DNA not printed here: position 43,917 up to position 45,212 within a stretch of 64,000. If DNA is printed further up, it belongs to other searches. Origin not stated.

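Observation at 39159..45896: Compact arsenosugar/arsenolipid-type biosynthesis cluster joined to a PiT permease and an AhpD-like gene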

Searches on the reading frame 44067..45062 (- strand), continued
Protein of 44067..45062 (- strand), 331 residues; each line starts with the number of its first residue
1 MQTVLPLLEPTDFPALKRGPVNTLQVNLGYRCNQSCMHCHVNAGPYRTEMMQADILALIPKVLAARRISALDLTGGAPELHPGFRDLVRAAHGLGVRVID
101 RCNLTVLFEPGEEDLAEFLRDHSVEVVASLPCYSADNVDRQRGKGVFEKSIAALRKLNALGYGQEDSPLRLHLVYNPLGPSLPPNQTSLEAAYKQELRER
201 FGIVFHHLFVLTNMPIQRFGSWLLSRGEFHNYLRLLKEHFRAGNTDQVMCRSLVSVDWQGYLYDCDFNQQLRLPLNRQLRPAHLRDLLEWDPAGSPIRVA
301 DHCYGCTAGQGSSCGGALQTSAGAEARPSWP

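Call 66: search_protein_families(library=ncbifam, proteins=[L059:167-2779:+, L059:3367-4389:+, L059:4098-4775:+, L059:4969-6309:+, L059:6275-7351:+, L059:7899-8765:-, L059:8791-10749:-, L059:10212-10976:+, L064:10980-11981:+, L060:10992-12002:+], max_evalue=1e-10)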
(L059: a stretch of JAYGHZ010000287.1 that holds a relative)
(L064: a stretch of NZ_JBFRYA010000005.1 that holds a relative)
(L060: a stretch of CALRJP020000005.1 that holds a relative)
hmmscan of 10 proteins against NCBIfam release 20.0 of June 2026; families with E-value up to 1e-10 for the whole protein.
L059:167-2779:+ (870 aa): 0 families

L059:3367-4389:+ (340 aa): 0 families

L059:4098-4775:+ (225 aa): 0 families

L059:4969-6309:+ (446 aa): 3 families
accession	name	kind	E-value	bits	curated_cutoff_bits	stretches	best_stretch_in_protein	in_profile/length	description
TIGR00932.1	2a37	subfamily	4.4e-44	151.1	238.3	1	33-337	2-275/275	monovalent cation:proton antiporter-2 (CPA2) family protein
NF002924.0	PRK03562.1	equivalog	9.5e-18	63.9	752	1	107-433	56-378/623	glutathione-regulated potassium-efflux system protein KefC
NF002973.0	PRK03659.1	equivalog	1.2e-17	63.7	804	1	103-433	52-375/602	glutathione-regulated potassium-efflux system protein KefB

L059:6275-7351:+ (358 aa): 1 family
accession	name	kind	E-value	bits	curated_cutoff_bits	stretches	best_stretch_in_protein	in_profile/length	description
TIGR04167.1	rSAM_SeCys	equivalog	5.8e-137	455.9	300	1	55-357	2-303/303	arsenosugar biosynthesis radical SAM (seleno)protein ArsS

L059:7899-8765:- (288 aa): 0 families

L059:8791-10749:- (652 aa): 0 families

L059:10212-10976:+ (254 aa): 0 families

L064:10980-11981:+ (334 aa): 14 families
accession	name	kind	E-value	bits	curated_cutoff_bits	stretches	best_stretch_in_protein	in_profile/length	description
NF008823.0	PRK11873.1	subfamily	1.4e-50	172.3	263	1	3-231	8-239/272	arsenite methyltransferase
NF040538.1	methyl_ArsM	equivalog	3.5e-41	141.5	500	2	2-130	1-129/356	arsinothricin biosynthesis methyltransferase ArsM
NF041537.1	ArsM_AhpD_UU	exception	6.8e-35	120.5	510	1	38-223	50-230/345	arsenite methyltransferase/AhpD domain selenoprotein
NF041536.1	ArsM_DUF2284_UU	exception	9.9e-33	113.2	575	1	37-224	49-231/459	arsenite methyltransferase/DUF2284 domain selenoprotein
NF047649.1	MTase_UXPK_star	exception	3.2e-29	101.8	460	1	36-220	49-228/283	methyltransferase/UXPK-star double selenoprotein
NF038099.1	AsSugarArsM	exception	2.5e-23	82.8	400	1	21-306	18-301/321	arsenosugar biosynthesis arsenite methyltransferase ArsM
NF045667.1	MTase_DVU1556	equivalog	3.9e-23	82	155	1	61-222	21-166/213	DVU_1556 family methyltransferase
NF040539.1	AST_met_ArsM_2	exception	2e-21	77.1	240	1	64-221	58-211/262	putative arsinothricin biosynthesis methyltransferase ArsM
TIGR02072.1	BioC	equivalog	2.6e-13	50.4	184.95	1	64-178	36-137/244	malonyl-ACP O-methyltransferase BioC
NF043040.1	corrin_prot_MT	hypoth_equivalog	3.7e-13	49.4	180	1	62-177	41-151/216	corrinoid protein-associated methyltransferase CpaM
TIGR01983.1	UbiG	equivalog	1.4e-12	47.4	102.95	1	61-176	48-154/228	bifunctional 2-polyprenyl-6-hydroxyphenol methylase/3-demethylubiquinol 3-O-methyltransferase UbiG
NF001244.0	PRK00216.1-5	equivalog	2.4e-11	43.4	216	1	65-176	51-156/236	bifunctional demethylmenaquinone methyltransferase/2-methoxy-6-polyprenyl-1,4-benzoquinol methylase UbiE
NF001243.0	PRK00216.1-4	equivalog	6e-11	42.1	235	1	62-170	47-148/237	demethylmenaquinone methyltransferase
TIGR02752.1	MenG_heptapren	equivalog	7.9e-11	41.9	419.85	0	62-171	45-147/231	demethylmenaquinone methyltransferase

L060:10992-12002:+ (337 aa): 12 families
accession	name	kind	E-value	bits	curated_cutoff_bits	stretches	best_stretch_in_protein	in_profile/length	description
NF008823.0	PRK11873.1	subfamily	2.5e-47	161.7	263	1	4-231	10-240/272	arsenite methyltransferase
NF040538.1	methyl_ArsM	equivalog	6.2e-39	134.2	500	2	5-129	5-129/356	arsinothricin biosynthesis methyltransferase ArsM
NF041537.1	ArsM_AhpD_UU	exception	3e-31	108.5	510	1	42-222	55-230/345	arsenite methyltransferase/AhpD domain selenoprotein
NF047649.1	MTase_UXPK_star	exception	1.6e-30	106.1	460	1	37-216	51-225/283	methyltransferase/UXPK-star double selenoprotein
NF041536.1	ArsM_DUF2284_UU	exception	6.8e-29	100.5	575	1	44-223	57-231/459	arsenite methyltransferase/DUF2284 domain selenoprotein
NF038099.1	AsSugarArsM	exception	4.4e-26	91.8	400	1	21-305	19-301/321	arsenosugar biosynthesis arsenite methyltransferase ArsM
NF045667.1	MTase_DVU1556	equivalog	1.1e-23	83.8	155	1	60-215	21-161/213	DVU_1556 family methyltransferase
NF040539.1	AST_met_ArsM_2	exception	1.2e-20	74.4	240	1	64-220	59-211/262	putative arsinothricin biosynthesis methyltransferase ArsM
NF043040.1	corrin_prot_MT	hypoth_equivalog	7.6e-16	58.2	180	1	61-181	41-156/216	corrinoid protein-associated methyltransferase CpaM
TIGR02072.1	BioC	equivalog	9.2e-13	48.5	184.95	1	63-177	36-137/244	malonyl-ACP O-methyltransferase BioC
NF001244.0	PRK00216.1-5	equivalog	2.4e-11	43.4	216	1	64-175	51-156/236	bifunctional demethylmenaquinone methyltransferase/2-methoxy-6-polyprenyl-1,4-benzoquinol methylase UbiE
TIGR01983.1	UbiG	equivalog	5e-11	42.3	102.95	1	60-175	48-154/228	bifunctional 2-polyprenyl-6-hydroxyphenol methylase/3-demethylubiquinol 3-O-methyltransferase UbiG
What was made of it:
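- On ArsM / As(III) SAM methyltransferase: ArsMs adjacent to arsS in L060 and L064 fail in the same way (call 66).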

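Call 71: search_dna_similar(query=window:44067-45062:-, collection=plasmids, mode=protein, max_rows=25, max_evalue=1e-30)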
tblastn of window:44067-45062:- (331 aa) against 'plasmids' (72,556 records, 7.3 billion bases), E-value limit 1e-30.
Records with a match: 54; places in all: 54; records where one place covers at least 80% of the query: 53.
Best place of each record, by identity: 60-80% 51; <60% 3.
By first word of the organism name: Burkholderia 49; Cupriavidus 1; Candidatus 1; Acinetobacter 1; Hymenobacter 1; Pseudanabaena 1.
By predicted mobility (MOB-suite, as given by PLSDB): non-mobilizable 41; mobilizable 8; conjugative 5.
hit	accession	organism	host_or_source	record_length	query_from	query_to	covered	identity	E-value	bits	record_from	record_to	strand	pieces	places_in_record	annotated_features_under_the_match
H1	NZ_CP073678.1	Cupriavidus sp. KK10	Isolate,A bacterial consortium from ...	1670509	1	323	98%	67.0%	2e-136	434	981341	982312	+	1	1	none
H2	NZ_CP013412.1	Burkholderia thailandensis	environmental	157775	1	321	97%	62.8%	5e-119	384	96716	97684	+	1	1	arsS: arsenosugar biosynthesis radical SAM (seleno)protein ArsS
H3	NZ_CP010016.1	Burkholderia thailandensis 34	-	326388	1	321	97%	62.8%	5e-119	384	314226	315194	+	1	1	arsS: arsenosugar biosynthesis radical SAM (seleno)protein ArsS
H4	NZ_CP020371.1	Candidatus Thiodictyon syntrophicum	meromictic lake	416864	1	318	96%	63.3%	4e-116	375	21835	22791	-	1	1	arsS: arsenosugar biosynthesis radical SAM (seleno)protein ArsS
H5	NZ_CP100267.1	Burkholderia glumae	cell culture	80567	1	321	97%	62.2%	4e-118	382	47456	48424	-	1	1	arsS: arsenosugar biosynthesis radical SAM (seleno)protein ArsS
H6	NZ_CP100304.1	Burkholderia glumae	cell culture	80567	1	321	97%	62.2%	4e-118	382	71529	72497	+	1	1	arsS: arsenosugar biosynthesis radical SAM (seleno)protein ArsS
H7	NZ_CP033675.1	Burkholderia glumae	bacterial cell,diseased rice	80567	1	321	97%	62.2%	4e-118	382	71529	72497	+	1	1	arsS: arsenosugar biosynthesis radical SAM (seleno)protein ArsS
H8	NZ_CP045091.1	Burkholderia glumae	rice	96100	1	321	97%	62.2%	4e-118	382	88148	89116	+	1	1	arsS: arsenosugar biosynthesis radical SAM (seleno)protein ArsS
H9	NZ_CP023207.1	Burkholderia glumae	Oryza sativa,Cell culture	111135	1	321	97%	62.2%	4e-118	382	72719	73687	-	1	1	arsS: arsenosugar biosynthesis radical SAM (seleno)protein ArsS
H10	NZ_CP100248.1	Burkholderia glumae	cell culture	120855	1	321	97%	62.2%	4e-118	382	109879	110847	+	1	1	arsS: arsenosugar biosynthesis radical SAM (seleno)protein ArsS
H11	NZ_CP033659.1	Burkholderia glumae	bacterial cell,diseased rice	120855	1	321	97%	62.2%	4e-118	382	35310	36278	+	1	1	arsS: arsenosugar biosynthesis radical SAM (seleno)protein ArsS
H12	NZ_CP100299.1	Burkholderia glumae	cell culture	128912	1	321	97%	62.2%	4e-118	382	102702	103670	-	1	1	arsS: arsenosugar biosynthesis radical SAM (seleno)protein ArsS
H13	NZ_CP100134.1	Burkholderia glumae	cell culture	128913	1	321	97%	62.2%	4e-118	382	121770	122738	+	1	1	arsS: arsenosugar biosynthesis radical SAM (seleno)protein ArsS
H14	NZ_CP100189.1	Burkholderia glumae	cell culture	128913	1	321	97%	62.2%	4e-118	382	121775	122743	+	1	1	arsS: arsenosugar biosynthesis radical SAM (seleno)protein ArsS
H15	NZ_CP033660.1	Burkholderia glumae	bacterial cell,diseased rice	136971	1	321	97%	62.2%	4e-118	382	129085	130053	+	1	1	arsS: arsenosugar biosynthesis radical SAM (seleno)protein ArsS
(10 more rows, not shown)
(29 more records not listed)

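Call 72: get_annotated_region(hit=H2, flank=9000)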
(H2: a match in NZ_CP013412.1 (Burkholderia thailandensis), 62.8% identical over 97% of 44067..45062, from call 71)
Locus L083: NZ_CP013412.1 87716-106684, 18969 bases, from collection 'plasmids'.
description: Burkholderia thailandensis strain 2002721643 plasmid p2002721643, complete sequence
organism: Burkholderia thailandensis (NCBI taxid 57975)
taxonomy: Bacteria; Pseudomonadota; Betaproteobacteria; Burkholderiales; Burkholderiaceae; Burkholderia; Burkholderia thailandensis
host: -; source: environmental; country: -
typing (MOB-suite, as given by PLSDB): non-mobilizable; replicon rep_cluster_465
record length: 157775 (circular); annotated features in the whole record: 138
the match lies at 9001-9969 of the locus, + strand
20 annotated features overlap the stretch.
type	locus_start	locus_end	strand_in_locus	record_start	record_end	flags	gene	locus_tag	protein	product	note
CDS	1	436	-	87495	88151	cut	-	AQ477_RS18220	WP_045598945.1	TIGR04282 family arsenosugar biosynthesis glycosyltransferase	GO:0009058 - biosynthetic process [Evidence IEA]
CDS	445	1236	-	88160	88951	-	-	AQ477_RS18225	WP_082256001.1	TIGR04283 family arsenosugar biosynthesis glycosyltransferase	GO:0009058 - biosynthetic process [Evidence IEA]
CDS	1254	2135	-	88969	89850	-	-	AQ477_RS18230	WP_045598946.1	S-methyl-5'-thioadenosine phosphorylase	-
CDS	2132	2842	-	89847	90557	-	-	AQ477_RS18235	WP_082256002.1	hypothetical protein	-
CDS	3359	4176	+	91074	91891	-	-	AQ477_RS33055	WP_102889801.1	IS5 family transposase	-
CDS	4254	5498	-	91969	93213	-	-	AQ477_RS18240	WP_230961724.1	MFS transporter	GO:0055085 - transmembrane transport [Evidence IEA]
CDS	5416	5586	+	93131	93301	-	-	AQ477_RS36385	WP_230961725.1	hypothetical protein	-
CDS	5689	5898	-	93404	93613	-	-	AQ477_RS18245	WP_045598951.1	zf-HC2 domain-containing protein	-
CDS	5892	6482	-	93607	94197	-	-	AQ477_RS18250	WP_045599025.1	sigma-70 family RNA polymerase sigma factor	GO:0006352 - DNA-templated transcription initiation [Evidence IEA]; GO:0006355 - regulation of DNA-templated ...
CDS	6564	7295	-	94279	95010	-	-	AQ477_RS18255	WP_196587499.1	cytochrome c biogenesis CcdA family protein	-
CDS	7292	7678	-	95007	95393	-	-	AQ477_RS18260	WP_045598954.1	thioredoxin family protein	-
CDS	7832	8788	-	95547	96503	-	-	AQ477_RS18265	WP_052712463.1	hypothetical protein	-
CDS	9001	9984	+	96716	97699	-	arsS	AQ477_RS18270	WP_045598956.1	arsenosugar biosynthesis radical SAM (seleno)protein ArsS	-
CDS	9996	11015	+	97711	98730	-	-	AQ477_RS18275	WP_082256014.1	hypothetical protein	-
CDS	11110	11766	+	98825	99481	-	-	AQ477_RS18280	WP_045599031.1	YiiX/YebB-like N1pC/P60 family cysteine hydrolase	-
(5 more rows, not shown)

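Call 73: get_annotated_region(hit=H4, flank=9000)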
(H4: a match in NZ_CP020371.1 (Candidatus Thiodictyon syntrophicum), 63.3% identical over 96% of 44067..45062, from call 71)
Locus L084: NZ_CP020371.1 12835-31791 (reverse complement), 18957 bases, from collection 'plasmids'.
description: Candidatus Thiodictyon syntrophicum strain Cad16T plasmid pTs417, complete sequence
organism: Candidatus Thiodictyon syntrophicum (NCBI taxid 1166950)
taxonomy: Bacteria; Pseudomonadota; Gammaproteobacteria; Chromatiales; Chromatiaceae; Thiodictyon; Candidatus Thiodictyon syntrophicum
host: -; source: meromictic lake; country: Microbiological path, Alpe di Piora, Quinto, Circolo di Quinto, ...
typing (MOB-suite, as given by PLSDB): non-mobilizable
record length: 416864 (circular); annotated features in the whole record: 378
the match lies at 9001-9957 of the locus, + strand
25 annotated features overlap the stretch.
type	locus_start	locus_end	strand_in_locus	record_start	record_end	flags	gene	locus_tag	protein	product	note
CDS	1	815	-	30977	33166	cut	-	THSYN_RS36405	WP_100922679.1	ATP-binding protein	-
CDS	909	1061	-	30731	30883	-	-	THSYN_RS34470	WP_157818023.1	PIN domain-containing protein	-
CDS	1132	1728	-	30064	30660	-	-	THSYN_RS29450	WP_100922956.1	thioredoxin family protein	-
CDS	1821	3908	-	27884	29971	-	-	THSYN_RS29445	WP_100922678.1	thioredoxin family protein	-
CDS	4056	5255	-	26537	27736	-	-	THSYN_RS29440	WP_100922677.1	RNA-guided endonuclease TnpB family protein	-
CDS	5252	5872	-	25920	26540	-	-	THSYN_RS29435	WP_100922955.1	IS607 family transposase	-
CDS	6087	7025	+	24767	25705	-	-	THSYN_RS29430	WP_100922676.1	nucleoside recognition family protein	-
CDS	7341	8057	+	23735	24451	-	-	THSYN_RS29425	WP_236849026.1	glycosyltransferase family 2 protein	-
CDS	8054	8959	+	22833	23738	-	-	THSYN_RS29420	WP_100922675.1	sterol desaturase family protein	GO:0008610 - lipid biosynthetic process [Evidence IEA]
CDS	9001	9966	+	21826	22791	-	arsS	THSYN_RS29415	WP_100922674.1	arsenosugar biosynthesis radical SAM (seleno)protein ArsS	-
CDS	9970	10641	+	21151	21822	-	-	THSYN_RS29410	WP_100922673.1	TIGR04282 family arsenosugar biosynthesis glycosyltransferase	GO:0009058 - biosynthetic process [Evidence IEA]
CDS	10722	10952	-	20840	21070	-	-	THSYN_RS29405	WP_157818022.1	hypothetical protein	-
CDS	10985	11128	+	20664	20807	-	-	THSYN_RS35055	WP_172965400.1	hypothetical protein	-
CDS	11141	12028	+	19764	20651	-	-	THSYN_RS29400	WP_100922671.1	5-bromo-4-chloroindolyl phosphate hydrolysis family protein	-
CDS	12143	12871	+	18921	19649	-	-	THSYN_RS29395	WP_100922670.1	glutathione S-transferase family protein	-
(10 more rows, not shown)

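Call 78: search_dna_similar(query=window:44067-45062:-, collection=plasmids, mode=protein, max_rows=60, max_evalue=1e-30, rows=spread)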
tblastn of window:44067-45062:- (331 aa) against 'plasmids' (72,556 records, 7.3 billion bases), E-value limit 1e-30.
Records with a match: 54; places in all: 54; records where one place covers at least 80% of the query: 53.
Best place of each record, by identity: 60-80% 51; <60% 3.
By first word of the organism name: Burkholderia 49; Cupriavidus 1; Candidatus 1; Acinetobacter 1; Hymenobacter 1; Pseudanabaena 1.
By predicted mobility (MOB-suite, as given by PLSDB): non-mobilizable 41; mobilizable 8; conjugative 5.
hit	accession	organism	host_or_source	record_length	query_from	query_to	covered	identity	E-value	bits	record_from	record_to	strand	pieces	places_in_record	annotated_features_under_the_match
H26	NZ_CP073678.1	Cupriavidus sp. KK10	Isolate,A bacterial consortium from ...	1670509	1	323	98%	67.0%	2e-136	434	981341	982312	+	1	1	none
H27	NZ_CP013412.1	Burkholderia thailandensis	environmental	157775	1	321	97%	62.8%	5e-119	384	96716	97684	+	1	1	arsS: arsenosugar biosynthesis radical SAM (seleno)protein ArsS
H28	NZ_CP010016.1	Burkholderia thailandensis 34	-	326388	1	321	97%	62.8%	5e-119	384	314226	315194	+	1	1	arsS: arsenosugar biosynthesis radical SAM (seleno)protein ArsS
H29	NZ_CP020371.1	Candidatus Thiodictyon syntrophicum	meromictic lake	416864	1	318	96%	63.3%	4e-116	375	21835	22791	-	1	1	arsS: arsenosugar biosynthesis radical SAM (seleno)protein ArsS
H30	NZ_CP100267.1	Burkholderia glumae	cell culture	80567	1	321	97%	62.2%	4e-118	382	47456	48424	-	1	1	arsS: arsenosugar biosynthesis radical SAM (seleno)protein ArsS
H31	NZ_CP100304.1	Burkholderia glumae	cell culture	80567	1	321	97%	62.2%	4e-118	382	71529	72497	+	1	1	arsS: arsenosugar biosynthesis radical SAM (seleno)protein ArsS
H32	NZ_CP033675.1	Burkholderia glumae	bacterial cell,diseased rice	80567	1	321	97%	62.2%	4e-118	382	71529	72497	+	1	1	arsS: arsenosugar biosynthesis radical SAM (seleno)protein ArsS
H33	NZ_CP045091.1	Burkholderia glumae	rice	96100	1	321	97%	62.2%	4e-118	382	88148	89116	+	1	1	arsS: arsenosugar biosynthesis radical SAM (seleno)protein ArsS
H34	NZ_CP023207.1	Burkholderia glumae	Oryza sativa,Cell culture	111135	1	321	97%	62.2%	4e-118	382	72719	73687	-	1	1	arsS: arsenosugar biosynthesis radical SAM (seleno)protein ArsS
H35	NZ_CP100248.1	Burkholderia glumae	cell culture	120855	1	321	97%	62.2%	4e-118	382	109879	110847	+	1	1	arsS: arsenosugar biosynthesis radical SAM (seleno)protein ArsS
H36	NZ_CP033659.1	Burkholderia glumae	bacterial cell,diseased rice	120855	1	321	97%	62.2%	4e-118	382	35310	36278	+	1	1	arsS: arsenosugar biosynthesis radical SAM (seleno)protein ArsS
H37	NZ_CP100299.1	Burkholderia glumae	cell culture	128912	1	321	97%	62.2%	4e-118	382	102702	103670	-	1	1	arsS: arsenosugar biosynthesis radical SAM (seleno)protein ArsS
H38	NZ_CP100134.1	Burkholderia glumae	cell culture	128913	1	321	97%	62.2%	4e-118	382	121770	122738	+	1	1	arsS: arsenosugar biosynthesis radical SAM (seleno)protein ArsS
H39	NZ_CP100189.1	Burkholderia glumae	cell culture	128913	1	321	97%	62.2%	4e-118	382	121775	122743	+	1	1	arsS: arsenosugar biosynthesis radical SAM (seleno)protein ArsS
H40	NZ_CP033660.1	Burkholderia glumae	bacterial cell,diseased rice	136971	1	321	97%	62.2%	4e-118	382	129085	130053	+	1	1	arsS: arsenosugar biosynthesis radical SAM (seleno)protein ArsS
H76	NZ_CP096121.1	Acinetobacter portensis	milking environment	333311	1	318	96%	61.3%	1e-126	405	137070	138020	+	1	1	arsS: arsenosugar biosynthesis radical SAM (seleno)protein ArsS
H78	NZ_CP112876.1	Pseudanabaena galeata CCNP1313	-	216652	13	318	92%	44.2%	7e-72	248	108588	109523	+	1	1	arsS: arsenosugar biosynthesis radical SAM (seleno)protein ArsS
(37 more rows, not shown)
